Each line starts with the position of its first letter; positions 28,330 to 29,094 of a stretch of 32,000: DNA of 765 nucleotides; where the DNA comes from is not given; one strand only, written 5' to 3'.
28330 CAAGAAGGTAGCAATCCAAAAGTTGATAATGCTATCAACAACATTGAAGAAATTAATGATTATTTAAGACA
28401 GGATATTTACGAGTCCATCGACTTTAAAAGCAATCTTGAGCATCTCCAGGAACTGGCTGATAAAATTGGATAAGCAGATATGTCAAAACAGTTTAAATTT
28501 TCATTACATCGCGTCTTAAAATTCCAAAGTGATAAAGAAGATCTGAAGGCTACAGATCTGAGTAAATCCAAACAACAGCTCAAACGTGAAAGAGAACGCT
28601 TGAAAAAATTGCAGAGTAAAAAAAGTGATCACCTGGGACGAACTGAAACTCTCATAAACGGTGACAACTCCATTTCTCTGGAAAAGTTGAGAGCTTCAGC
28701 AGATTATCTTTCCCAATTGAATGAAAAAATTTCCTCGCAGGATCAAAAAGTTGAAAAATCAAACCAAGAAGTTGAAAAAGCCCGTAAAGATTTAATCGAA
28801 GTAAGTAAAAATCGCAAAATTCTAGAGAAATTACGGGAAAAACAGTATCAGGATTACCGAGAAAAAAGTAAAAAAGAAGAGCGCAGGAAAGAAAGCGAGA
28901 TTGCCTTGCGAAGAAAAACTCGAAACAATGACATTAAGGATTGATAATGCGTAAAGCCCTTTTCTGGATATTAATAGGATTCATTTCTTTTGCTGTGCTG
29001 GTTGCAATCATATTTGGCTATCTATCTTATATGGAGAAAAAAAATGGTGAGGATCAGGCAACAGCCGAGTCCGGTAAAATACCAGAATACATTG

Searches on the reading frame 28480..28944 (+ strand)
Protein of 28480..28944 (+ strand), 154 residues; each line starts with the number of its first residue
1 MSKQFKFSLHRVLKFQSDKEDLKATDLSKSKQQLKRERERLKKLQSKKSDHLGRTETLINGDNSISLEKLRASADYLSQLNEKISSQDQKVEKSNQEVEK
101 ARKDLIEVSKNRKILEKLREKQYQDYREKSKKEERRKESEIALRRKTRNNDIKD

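Call 59: find_encoding_contigs(protein=window:28480-28944:+, flank=10000, max_places=2)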
Protein window:28480-28944:+ (154 aa): 4 contigs read that carry it; 2 places shown.
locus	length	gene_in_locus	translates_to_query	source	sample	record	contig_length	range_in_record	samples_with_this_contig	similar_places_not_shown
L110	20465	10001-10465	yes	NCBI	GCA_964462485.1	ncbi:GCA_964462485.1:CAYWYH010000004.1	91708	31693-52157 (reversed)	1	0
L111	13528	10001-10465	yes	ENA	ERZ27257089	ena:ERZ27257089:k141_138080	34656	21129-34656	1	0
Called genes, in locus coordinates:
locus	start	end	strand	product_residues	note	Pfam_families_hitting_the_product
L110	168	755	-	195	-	PF02245:Pur_DNA_glyco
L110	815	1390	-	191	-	-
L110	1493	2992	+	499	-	PF00111:Fer2, PF17651:Raco_middle, PF14574:RACo_C_ter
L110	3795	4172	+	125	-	-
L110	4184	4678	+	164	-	PF00460:Flg_bb_rod, PF06429:Flg_bbr_C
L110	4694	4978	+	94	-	-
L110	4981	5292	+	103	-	PF02049:FliE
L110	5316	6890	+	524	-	PF01514:YscJ_FliF, PF08345:YscJ_FliF_C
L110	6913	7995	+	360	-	PF03448:MgtE_N (faint), PF14842:FliG_N, PF14841:FliG_M, PF14842:FliG_N, PF01706:FliG_C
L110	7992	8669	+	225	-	-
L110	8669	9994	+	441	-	PF02874:ATP-synt_ab_N, PF00006:ATP-synt_ab, PF18269:T3SS_ATPase_C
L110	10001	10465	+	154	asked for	PF02050:FliJ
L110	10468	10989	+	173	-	PF03448:MgtE_N (weak)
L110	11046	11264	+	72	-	-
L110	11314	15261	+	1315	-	-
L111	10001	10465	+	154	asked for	PF02050:FliJ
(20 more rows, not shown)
